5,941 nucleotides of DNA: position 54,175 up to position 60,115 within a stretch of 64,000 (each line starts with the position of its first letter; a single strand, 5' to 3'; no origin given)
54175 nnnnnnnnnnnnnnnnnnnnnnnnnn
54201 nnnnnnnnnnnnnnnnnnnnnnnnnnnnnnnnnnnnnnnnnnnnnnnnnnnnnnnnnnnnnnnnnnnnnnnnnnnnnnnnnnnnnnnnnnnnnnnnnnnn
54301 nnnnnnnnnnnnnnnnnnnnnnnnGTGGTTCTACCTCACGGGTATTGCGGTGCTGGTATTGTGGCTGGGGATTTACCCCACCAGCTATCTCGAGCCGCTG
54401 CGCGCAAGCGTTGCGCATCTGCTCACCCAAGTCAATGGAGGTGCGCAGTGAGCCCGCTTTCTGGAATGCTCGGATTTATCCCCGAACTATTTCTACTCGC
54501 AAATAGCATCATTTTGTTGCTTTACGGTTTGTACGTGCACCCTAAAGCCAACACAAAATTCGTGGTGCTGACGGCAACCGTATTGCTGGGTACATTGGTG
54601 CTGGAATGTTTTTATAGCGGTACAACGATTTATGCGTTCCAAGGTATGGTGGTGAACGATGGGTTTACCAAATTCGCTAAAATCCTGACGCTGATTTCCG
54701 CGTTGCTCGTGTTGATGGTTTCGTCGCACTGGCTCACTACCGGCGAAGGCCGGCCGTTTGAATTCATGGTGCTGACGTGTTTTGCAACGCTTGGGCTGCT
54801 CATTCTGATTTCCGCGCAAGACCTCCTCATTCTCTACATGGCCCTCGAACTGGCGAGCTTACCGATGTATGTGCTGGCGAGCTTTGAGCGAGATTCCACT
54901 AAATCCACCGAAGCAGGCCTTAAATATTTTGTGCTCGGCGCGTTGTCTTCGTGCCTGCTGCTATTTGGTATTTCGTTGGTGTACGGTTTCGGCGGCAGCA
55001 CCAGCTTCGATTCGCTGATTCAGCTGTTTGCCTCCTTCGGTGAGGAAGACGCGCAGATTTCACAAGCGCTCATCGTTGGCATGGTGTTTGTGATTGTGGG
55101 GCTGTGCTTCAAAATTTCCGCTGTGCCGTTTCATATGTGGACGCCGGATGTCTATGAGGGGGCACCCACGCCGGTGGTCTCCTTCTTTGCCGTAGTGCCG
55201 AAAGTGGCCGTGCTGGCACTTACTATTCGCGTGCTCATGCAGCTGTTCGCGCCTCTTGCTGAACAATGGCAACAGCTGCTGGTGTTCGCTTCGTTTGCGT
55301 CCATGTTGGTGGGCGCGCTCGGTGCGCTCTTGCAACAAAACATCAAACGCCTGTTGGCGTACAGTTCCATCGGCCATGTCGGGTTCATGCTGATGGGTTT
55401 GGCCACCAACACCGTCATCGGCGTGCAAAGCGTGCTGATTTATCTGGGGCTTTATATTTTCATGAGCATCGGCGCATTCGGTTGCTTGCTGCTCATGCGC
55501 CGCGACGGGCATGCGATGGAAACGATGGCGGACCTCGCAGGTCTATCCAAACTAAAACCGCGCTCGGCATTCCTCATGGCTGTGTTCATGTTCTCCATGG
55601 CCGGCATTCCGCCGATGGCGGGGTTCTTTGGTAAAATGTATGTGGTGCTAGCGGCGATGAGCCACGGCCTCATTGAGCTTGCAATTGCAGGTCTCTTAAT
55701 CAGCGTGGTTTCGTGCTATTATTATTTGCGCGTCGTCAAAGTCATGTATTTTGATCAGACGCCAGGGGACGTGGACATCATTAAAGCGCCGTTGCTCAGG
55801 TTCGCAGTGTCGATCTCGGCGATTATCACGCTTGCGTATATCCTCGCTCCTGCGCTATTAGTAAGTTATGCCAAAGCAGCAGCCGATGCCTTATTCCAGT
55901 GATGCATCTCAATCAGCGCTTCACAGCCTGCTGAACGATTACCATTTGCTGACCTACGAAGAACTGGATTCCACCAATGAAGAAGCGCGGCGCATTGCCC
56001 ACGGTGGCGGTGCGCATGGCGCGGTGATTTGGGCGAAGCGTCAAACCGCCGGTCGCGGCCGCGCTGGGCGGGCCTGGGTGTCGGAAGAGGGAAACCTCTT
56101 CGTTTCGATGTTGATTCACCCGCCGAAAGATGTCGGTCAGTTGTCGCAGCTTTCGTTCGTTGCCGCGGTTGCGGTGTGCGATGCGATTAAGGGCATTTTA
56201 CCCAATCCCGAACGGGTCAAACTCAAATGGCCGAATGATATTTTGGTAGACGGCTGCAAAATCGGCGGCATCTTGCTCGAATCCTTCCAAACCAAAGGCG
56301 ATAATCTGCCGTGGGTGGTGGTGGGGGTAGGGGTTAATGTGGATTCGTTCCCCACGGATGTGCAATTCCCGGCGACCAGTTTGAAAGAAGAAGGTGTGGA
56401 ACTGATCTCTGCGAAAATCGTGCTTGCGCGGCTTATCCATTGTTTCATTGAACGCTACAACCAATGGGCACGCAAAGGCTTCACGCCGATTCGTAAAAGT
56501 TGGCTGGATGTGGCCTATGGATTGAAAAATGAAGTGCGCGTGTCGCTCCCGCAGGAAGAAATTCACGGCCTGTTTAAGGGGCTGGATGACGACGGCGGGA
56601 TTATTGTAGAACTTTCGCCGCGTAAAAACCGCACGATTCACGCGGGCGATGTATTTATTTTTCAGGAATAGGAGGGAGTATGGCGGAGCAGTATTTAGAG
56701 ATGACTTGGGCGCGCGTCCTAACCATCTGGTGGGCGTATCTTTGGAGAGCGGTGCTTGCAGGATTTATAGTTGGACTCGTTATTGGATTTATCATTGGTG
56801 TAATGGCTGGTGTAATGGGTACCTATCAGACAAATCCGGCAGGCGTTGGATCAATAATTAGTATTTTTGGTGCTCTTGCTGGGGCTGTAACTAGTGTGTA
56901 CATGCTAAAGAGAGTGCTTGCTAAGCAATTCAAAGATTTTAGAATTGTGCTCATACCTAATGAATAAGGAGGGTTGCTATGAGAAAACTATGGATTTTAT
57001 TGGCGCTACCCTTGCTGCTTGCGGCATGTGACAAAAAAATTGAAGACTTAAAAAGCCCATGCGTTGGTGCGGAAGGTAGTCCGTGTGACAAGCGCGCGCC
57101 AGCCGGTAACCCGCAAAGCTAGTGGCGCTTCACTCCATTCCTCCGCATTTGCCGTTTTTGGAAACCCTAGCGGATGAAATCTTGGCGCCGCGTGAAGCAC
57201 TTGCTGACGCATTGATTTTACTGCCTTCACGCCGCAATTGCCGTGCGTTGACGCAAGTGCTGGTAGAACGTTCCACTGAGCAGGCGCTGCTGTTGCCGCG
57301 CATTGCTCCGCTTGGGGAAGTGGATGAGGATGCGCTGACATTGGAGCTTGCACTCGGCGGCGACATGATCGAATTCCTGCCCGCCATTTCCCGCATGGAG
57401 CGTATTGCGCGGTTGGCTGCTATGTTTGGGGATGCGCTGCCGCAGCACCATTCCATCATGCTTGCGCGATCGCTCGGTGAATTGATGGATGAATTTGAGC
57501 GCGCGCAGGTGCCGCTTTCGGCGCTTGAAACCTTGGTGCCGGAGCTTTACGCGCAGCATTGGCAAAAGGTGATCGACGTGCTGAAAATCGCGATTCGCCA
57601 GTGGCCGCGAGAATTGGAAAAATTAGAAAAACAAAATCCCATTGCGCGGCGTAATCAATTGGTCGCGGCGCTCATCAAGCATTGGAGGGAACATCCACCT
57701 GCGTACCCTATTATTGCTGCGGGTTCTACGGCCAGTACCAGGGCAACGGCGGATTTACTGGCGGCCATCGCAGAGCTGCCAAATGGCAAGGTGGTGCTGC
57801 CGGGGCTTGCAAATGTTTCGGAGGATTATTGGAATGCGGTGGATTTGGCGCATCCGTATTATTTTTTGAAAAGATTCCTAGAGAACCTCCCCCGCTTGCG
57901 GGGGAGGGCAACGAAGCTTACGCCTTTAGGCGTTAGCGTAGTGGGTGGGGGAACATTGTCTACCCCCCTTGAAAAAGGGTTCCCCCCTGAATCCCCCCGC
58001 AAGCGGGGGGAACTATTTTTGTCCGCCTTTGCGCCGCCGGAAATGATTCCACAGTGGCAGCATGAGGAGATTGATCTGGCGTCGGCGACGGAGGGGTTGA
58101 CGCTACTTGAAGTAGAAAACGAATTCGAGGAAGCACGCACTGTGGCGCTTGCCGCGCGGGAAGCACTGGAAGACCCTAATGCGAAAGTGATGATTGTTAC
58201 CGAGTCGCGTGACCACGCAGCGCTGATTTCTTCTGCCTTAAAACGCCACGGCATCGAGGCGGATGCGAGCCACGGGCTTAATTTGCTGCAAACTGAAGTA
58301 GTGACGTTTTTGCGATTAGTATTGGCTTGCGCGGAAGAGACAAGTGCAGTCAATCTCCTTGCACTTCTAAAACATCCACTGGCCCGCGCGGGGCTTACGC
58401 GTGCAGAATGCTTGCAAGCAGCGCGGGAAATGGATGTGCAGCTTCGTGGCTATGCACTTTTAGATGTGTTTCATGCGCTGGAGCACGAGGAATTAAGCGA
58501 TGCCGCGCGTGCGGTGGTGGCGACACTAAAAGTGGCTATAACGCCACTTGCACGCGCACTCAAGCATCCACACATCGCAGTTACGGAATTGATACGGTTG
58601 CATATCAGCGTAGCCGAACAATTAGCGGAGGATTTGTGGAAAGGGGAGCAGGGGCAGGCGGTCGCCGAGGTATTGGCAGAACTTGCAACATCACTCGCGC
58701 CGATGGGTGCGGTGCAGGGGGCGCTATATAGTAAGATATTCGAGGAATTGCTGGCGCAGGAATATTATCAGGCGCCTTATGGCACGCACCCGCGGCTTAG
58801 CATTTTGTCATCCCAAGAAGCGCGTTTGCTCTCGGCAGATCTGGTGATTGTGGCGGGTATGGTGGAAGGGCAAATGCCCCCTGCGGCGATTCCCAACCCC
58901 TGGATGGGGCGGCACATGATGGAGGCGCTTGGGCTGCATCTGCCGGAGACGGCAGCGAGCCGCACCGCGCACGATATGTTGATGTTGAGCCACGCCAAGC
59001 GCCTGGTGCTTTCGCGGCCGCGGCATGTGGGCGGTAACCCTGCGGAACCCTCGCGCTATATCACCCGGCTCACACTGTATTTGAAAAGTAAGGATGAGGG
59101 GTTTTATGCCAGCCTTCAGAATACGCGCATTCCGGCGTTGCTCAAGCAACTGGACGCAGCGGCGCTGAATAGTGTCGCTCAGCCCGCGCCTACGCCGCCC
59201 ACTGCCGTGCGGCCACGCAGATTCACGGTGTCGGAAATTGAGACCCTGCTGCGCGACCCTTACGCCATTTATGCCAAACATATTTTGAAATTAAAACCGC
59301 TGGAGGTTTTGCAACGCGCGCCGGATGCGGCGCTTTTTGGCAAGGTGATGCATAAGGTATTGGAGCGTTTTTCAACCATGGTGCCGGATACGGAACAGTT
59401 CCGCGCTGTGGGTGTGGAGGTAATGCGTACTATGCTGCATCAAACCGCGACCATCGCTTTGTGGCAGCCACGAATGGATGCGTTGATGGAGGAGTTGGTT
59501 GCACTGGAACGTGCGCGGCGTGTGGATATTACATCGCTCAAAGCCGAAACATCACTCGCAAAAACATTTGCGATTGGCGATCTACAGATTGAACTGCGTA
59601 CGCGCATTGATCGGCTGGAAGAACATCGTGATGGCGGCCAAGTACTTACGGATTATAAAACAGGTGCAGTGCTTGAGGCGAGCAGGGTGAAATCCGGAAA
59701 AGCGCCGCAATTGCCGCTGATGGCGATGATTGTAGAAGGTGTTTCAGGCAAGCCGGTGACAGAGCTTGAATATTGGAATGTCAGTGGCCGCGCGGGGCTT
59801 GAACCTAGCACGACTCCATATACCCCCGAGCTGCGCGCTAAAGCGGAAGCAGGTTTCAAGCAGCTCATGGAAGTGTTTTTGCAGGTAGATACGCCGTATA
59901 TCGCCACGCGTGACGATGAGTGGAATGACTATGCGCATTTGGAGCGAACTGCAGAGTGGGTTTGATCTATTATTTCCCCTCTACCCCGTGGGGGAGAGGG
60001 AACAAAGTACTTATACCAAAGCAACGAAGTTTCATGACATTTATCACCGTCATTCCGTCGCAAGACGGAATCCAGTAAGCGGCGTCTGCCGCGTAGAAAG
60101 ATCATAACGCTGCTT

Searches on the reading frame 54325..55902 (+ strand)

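Call 18: search_protein_families(library=pfam, proteins=[window:54325-55902:+], max_evalue=0.000001)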
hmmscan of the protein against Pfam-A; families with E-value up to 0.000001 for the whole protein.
window:54325-55902:+ (525 aa): 1 family
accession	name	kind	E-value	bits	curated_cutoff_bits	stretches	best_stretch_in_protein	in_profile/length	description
PF00361.26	Proton_antipo_M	-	2.1e-82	277.1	21.5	1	164-462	1-293/294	NADH:quinone oxidoreductase/Mrp antiporter, TM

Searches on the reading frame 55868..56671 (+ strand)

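Call 18: search_protein_families(library=pfam, proteins=[window:55868-56671:+], max_evalue=0.000001)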
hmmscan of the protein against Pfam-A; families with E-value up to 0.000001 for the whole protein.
window:55868-56671:+ (267 aa): 3 families
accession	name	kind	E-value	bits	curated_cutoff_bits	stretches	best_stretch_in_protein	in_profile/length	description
PF03099.24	BPL_LplA_LipB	-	2.3e-19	70.1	21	1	48-157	21-133/133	Biotin/lipoate A/B protein ligase family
PF16917.10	BPL_LplA_LipB_2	-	6.4e-19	68.7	27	1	66-213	30-182/183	Biotin/lipoate A/B protein ligase family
PF02237.23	BPL_C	-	1.1e-08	35.3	21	1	222-263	5-46/48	Biotin protein ligase C terminal domain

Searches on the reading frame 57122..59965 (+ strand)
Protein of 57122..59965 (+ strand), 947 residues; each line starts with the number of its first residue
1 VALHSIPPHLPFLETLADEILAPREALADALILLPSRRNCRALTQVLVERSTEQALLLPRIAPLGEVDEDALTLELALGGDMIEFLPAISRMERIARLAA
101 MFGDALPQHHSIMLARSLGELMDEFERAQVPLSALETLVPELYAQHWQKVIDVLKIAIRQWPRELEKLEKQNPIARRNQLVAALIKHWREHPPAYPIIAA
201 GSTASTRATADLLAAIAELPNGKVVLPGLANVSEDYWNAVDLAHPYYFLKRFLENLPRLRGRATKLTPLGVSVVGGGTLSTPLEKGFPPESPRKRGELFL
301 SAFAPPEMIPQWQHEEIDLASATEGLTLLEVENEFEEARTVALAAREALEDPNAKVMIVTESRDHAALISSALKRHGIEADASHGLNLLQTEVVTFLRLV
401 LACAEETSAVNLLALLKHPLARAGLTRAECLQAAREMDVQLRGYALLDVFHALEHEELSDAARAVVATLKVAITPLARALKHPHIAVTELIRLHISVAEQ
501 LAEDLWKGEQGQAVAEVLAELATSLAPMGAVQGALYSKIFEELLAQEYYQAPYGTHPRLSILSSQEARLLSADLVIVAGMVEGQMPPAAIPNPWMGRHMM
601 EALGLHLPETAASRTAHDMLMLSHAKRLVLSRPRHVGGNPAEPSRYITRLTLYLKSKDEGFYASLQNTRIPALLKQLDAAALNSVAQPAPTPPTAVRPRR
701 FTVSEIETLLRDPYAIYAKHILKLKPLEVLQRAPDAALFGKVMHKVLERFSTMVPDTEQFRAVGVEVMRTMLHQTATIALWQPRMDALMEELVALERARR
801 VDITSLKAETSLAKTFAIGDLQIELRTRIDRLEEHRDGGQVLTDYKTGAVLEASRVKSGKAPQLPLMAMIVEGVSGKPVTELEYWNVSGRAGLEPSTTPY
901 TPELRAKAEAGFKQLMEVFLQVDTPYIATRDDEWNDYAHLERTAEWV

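Call 18: search_protein_families(library=pfam, proteins=[window:57122-59965:+], max_evalue=0.000001)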
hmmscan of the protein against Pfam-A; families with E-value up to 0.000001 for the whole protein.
window:57122-59965:+ (947 aa): 1 family
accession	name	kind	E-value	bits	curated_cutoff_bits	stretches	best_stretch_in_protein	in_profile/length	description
PF12705.13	PDDEXK_1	-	6.6e-18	66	22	1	700-916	1-221/247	PD-(D/E)XK nuclease superfamily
